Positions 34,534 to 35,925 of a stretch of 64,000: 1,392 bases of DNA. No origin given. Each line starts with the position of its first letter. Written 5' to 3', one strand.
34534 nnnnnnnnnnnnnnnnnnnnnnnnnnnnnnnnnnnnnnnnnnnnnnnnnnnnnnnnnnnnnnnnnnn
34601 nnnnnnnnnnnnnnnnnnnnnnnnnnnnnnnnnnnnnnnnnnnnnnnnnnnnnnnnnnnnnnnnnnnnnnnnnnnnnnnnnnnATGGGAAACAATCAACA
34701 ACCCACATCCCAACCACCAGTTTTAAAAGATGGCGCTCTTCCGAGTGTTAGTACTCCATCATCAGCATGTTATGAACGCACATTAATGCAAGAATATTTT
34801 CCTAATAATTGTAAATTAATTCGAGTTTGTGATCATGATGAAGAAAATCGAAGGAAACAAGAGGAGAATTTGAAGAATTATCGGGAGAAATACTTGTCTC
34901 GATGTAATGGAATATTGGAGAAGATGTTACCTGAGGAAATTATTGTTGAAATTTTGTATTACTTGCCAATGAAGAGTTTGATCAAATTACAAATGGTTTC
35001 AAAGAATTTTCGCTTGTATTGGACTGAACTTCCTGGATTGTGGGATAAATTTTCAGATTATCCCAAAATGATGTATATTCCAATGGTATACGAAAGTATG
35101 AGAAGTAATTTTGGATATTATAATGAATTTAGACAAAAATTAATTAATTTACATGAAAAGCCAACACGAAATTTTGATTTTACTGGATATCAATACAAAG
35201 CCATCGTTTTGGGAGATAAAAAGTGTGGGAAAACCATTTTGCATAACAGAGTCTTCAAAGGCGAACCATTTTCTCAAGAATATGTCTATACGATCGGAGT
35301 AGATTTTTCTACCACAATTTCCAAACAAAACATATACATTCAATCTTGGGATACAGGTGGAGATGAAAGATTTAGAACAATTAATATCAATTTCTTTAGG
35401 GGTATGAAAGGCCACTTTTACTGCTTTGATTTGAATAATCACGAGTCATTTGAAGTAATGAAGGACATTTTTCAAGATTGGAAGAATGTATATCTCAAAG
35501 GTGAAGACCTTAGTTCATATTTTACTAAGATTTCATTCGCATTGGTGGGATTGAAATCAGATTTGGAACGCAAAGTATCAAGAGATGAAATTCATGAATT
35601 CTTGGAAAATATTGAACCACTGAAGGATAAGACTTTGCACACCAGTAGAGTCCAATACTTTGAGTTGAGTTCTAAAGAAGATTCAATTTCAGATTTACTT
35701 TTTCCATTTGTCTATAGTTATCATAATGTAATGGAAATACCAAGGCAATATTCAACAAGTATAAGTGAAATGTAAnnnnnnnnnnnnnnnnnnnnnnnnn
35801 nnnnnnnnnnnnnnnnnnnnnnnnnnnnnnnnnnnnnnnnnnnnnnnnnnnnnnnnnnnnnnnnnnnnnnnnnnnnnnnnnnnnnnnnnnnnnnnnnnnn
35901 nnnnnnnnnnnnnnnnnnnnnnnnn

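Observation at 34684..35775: Novel architecture: N-myristoylation signal + F-box + Rab-like GTPase with non-canonical G3/G4 motifs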

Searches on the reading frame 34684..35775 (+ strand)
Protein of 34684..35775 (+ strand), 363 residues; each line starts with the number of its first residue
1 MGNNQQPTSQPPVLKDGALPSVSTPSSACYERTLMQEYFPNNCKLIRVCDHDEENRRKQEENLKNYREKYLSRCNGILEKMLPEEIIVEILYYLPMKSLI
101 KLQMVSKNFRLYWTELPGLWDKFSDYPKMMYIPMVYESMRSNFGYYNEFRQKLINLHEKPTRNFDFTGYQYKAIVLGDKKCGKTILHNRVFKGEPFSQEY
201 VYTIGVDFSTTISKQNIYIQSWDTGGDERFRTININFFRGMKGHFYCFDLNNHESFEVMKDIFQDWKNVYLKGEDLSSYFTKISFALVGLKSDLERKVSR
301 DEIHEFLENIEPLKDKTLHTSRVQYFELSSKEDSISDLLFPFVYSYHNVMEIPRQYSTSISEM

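Call 4: search_protein_families(library=pfam, proteins=[window:34684-35775:+], max_evalue=1)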
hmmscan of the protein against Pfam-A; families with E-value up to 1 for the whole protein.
window:34684-35775:+ (363 aa): 7 families
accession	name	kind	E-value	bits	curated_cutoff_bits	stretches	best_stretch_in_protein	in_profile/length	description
PF00071.28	Ras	-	2e-23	83.2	21.6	1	172-332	1-145/162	Ras family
PF08477.19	Roc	-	9.2e-15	55.4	27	1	172-266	1-102/119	Ras of Complex, Roc, domain of DAPkinase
PF00025.27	Arf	-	3e-11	43.6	22.3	1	170-319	14-151/174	ADP-ribosylation factor family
PF00646.38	F-box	-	9e-07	29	20.5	1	82-115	4-37/43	F-box domain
PF12937.12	F-box-like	-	3.4e-05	24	24.3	1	82-111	4-33/47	F-box-like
PF04670.18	Gtr1_RagA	-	0.0013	18.6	22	1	174-305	3-134/232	Gtr1/RagA G protein conserved region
PF09372.15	PRANC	-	0.01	16.6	25.8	1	38-102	33-95/97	PRANC domain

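Call 6: search_solved_structures(query=window:34684-35775:+, max_evalue=0.01, show_alignments=3)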
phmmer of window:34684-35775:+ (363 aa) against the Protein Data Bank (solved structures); distinct sequences matched with E-value up to 0.01: 752 (the best 60 are shown).
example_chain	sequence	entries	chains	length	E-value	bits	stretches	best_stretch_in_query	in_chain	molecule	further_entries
2rhd_A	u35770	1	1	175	1.5e-16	63.7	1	168-294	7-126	Small GTP binding protein rab1a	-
2wwx_A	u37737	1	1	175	1.6e-16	63.5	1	168-297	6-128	RAS-RELATED PROTEIN RAB-1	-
8a4a_B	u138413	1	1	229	2e-16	63.2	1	161-294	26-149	Ras-related protein Rab-3C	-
6y7g_A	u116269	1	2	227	2.1e-16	63.2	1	161-294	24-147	Ras-related protein Rab-3C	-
4iru_B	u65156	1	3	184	2.8e-16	62.7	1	166-266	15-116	Ras-related protein Rab-1A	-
3l0i_B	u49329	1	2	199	3.4e-16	62.4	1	168-266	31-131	Ras-related protein Rab-1A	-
4jvs_B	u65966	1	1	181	3.5e-16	62.4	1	168-266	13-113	Ras-related protein Rab-1A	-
6sku_B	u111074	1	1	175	3.7e-16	62.4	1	168-299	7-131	Ras-related protein Rab-1B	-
2fol_A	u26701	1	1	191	3.9e-16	62.3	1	168-266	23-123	Ras-related protein Rab-1A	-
3jza_A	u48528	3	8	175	3.9e-16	62.3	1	168-299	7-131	Ras-related protein Rab-1B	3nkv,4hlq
4i1o_A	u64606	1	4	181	4.3e-16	62.1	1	168-299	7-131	Ras-related protein Rab-1B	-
3tkl_A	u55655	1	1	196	4.7e-16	62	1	168-266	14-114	Ras-related protein Rab-1A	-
5ldd_C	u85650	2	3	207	4.9e-16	61.9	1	171-297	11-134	Rab small monomeric GTPase-like protein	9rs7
8alk_B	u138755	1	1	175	5e-16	61.9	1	168-299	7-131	Ras-related protein Rab-1B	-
3sfv_A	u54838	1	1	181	5e-16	61.9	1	168-266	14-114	Ras-related protein Rab-1A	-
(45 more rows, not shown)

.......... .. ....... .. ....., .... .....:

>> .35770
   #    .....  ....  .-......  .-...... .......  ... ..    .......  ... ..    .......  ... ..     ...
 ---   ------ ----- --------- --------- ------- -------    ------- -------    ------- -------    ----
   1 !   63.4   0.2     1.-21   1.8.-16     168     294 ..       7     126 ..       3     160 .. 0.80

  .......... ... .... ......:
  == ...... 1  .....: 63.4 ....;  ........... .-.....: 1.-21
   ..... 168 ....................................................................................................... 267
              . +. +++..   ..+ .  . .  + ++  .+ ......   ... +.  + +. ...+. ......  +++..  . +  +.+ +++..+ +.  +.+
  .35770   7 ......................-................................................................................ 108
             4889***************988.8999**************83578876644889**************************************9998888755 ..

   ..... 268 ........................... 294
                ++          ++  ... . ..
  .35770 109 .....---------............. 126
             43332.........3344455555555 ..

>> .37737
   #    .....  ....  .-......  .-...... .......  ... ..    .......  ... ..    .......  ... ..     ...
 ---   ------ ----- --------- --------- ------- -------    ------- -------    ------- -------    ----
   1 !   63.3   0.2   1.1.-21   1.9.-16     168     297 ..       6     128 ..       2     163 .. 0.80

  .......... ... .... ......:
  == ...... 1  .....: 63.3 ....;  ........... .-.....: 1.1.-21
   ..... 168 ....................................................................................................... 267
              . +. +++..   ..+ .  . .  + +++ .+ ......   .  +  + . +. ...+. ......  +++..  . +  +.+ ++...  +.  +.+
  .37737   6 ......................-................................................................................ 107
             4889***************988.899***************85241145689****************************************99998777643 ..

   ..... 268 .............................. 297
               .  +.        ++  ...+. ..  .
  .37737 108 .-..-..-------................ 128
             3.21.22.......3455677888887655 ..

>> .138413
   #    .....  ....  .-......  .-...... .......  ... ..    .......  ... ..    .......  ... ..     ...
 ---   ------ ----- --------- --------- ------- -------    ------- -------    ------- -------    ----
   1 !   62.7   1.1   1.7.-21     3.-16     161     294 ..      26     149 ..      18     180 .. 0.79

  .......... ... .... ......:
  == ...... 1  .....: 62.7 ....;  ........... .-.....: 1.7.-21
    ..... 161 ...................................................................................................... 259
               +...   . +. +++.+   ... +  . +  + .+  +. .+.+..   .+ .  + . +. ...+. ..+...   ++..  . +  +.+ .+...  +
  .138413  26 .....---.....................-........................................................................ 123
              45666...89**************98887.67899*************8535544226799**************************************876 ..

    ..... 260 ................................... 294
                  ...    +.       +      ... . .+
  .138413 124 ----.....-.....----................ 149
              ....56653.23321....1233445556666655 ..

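Call 7: find_homologous_proteins(query=window:34684-35775:+, max_evalue=0.00001)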
Query window:34684-35775:+ (363 aa): 2 proteins with E <= 0.00001 among 675 candidates.
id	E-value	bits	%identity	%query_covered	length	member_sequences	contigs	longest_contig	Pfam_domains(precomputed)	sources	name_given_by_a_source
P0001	6.6e-248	840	100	100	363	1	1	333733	PF00646.39,PF00025.28,PF08477.20,PF00071.29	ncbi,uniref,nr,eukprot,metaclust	ncbi:rab family small GTPase [Naegleria gruberi]|uniref:Rab family small GTPase n=1 Tax=Naegleria gr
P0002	8.1e-62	227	39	94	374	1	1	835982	PF00646.39,PF08477.20,PF12937.13,PF00071.29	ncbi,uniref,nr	ncbi:hypothetical protein C9374_009435 [Naegleria lovaniensis]|uniref:F-box domain-containing protei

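Call 16: list_cluster_members(proteins=[window:34684-35775:+, window:60321-61418:-, P0002])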
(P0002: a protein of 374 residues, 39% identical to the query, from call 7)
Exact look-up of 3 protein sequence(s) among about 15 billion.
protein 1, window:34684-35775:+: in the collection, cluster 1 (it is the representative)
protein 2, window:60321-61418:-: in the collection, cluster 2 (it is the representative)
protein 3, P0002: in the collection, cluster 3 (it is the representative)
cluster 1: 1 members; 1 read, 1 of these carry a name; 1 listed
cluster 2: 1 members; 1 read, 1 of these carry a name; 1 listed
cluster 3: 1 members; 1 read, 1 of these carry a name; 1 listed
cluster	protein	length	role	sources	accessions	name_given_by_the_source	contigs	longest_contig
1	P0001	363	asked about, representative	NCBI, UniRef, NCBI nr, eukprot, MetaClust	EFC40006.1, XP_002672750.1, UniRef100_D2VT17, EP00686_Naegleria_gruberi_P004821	rab family small GTPase [Naegleria gruberi] | Rab family small GTPase n=1 Tax=Naegleria gruberi TaxID=5762 RepID=D2VT17_NAEGR | XP_002672750.1 rab family small GTPase [Naegleria gruberi strain NEG-M]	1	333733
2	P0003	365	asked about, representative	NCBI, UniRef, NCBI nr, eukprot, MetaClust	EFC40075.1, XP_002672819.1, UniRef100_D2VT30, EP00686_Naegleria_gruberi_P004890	small GTPase [Naegleria gruberi] | Small GTPase n=1 Tax=Naegleria gruberi TaxID=5762 RepID=D2VT30_NAEGR | XP_002672819.1 small GTPase [Naegleria gruberi]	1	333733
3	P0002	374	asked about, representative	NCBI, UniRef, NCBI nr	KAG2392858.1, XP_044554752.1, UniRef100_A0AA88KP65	hypothetical protein C9374_009435 [Naegleria lovaniensis] | F-box domain-containing protein n=1 Tax=Naegleria lovaniensis TaxID=51637 ... | uncharacterized protein C9374_009435 [Naegleria lovaniensis]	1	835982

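Call 18: search_protein_representatives(protein=window:34684-35775:+)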
Query: 363 residues. Proteins with E-value up to 0.001 (for the whole library): 17282; up to 1e-10: 1178; up to 1e-30: 8. The best 150 are listed.
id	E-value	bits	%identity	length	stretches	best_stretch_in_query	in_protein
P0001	2.1e-248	839.5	100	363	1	1-363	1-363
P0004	3.8e-72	259.7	45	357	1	32-358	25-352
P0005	1.7e-48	182.0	38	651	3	156-294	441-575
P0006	1.7e-36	142.4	55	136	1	174-302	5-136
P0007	3.7e-36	141.3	35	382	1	51-345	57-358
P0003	1.8e-35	139.0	39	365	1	82-346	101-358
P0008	7.0e-33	130.6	35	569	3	159-260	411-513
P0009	3.4e-32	128.3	32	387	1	23-346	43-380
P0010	1.1e-30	123.3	33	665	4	172-260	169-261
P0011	2.0e-30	122.5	33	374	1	74-349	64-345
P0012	1.3e-27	113.3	50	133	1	225-345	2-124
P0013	1.9e-26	109.4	38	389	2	169-276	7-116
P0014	8.5e-26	107.2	34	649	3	155-259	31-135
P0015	2.3e-25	105.8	32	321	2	172-348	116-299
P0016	2.1e-24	102.7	35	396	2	171-311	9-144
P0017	6.4e-24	101.1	32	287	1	104-351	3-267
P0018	6.5e-24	101.0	31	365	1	81-346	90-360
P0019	2.5e-23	99.1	40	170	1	192-354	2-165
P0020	4.1e-23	98.4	31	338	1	57-346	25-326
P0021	9.0e-23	97.3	35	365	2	164-295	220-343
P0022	3.7e-22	95.3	35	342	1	50-351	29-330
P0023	4.9e-22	94.9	32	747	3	169-330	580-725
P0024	1.5e-21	93.3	32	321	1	79-334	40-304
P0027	1.2e-20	90.3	32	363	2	164-294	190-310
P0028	1.3e-20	90.2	34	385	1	77-356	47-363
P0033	8.7e-20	87.5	34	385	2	163-272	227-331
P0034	1.0e-19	87.3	34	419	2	155-274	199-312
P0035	5.6e-19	84.8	33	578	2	169-261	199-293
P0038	1.8e-18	83.1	37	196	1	191-354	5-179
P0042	5.7e-18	81.5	34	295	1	89-348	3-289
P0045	8.6e-18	80.9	35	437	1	77-333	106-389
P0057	3.8e-17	78.8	34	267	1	71-263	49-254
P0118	2.0e-14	69.9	29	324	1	77-335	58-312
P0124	2.9e-14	69.3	31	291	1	81-328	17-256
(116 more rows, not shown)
